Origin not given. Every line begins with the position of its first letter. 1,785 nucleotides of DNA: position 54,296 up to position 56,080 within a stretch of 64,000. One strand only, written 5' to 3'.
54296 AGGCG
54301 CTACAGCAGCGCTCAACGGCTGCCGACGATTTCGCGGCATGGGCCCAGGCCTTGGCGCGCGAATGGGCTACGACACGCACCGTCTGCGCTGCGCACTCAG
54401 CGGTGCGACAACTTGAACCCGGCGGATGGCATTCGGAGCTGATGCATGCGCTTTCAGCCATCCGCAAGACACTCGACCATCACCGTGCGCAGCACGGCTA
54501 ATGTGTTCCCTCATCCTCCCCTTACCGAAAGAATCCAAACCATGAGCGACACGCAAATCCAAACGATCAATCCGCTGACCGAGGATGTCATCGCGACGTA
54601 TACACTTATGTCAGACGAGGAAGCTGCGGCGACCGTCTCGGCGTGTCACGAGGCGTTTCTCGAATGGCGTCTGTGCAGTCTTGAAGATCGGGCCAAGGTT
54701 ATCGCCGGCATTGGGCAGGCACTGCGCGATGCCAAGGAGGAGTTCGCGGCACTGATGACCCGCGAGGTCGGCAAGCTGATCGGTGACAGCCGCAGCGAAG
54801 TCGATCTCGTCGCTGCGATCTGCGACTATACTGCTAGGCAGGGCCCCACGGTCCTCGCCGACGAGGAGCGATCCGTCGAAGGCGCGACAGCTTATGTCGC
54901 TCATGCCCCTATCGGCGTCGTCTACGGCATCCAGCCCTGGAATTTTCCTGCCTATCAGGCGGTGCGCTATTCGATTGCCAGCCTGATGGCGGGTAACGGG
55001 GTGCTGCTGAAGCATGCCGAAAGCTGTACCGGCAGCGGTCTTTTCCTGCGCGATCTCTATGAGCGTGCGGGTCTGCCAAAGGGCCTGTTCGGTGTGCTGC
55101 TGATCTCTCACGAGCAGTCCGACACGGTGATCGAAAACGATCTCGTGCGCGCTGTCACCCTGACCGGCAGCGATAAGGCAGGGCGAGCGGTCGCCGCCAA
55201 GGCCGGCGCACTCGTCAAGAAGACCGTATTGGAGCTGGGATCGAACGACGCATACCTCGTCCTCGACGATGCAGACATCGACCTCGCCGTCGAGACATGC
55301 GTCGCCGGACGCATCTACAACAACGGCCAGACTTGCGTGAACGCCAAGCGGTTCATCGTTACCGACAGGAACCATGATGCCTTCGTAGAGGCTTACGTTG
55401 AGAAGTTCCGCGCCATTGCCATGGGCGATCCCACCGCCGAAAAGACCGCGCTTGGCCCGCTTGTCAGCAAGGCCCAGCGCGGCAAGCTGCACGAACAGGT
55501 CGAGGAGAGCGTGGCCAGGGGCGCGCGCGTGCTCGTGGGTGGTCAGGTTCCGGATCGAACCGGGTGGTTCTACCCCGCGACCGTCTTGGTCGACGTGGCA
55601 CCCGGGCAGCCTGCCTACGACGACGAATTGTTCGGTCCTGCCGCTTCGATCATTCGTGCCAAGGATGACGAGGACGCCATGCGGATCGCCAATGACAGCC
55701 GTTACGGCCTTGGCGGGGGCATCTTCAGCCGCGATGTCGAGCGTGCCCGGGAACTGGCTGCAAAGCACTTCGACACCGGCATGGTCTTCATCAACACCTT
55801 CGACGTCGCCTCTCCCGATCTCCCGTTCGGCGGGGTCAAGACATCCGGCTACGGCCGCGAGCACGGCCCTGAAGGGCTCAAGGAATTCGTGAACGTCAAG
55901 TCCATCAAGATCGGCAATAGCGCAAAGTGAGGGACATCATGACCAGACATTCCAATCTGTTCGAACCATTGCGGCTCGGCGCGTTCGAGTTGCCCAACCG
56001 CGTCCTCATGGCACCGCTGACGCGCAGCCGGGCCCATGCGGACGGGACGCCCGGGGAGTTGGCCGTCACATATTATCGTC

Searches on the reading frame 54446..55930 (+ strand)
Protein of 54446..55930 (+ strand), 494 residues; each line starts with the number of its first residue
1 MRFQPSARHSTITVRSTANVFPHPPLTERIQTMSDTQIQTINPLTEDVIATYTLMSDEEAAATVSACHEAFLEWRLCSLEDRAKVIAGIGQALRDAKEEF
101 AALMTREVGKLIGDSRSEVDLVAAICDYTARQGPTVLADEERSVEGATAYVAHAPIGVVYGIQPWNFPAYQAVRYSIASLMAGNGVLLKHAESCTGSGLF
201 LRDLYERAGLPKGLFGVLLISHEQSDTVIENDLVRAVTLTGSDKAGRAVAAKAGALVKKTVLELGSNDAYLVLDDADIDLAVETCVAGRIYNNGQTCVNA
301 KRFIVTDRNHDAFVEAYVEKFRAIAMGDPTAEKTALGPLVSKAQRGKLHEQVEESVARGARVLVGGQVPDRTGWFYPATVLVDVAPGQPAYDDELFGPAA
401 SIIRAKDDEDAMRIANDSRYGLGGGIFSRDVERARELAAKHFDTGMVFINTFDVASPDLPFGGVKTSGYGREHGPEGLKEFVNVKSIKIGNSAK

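Call 46: search_protein_families(library=pfam, proteins=[window:54446-55930:+], max_evalue=0.0001)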
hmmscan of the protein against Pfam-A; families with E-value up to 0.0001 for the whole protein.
window:54446-55930:+ (494 aa): 1 family
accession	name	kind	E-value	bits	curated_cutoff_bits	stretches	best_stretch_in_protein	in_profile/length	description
PF00171.27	Aldedh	-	5.2e-134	447.7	23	1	35-487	6-461/461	Aldehyde dehydrogenase family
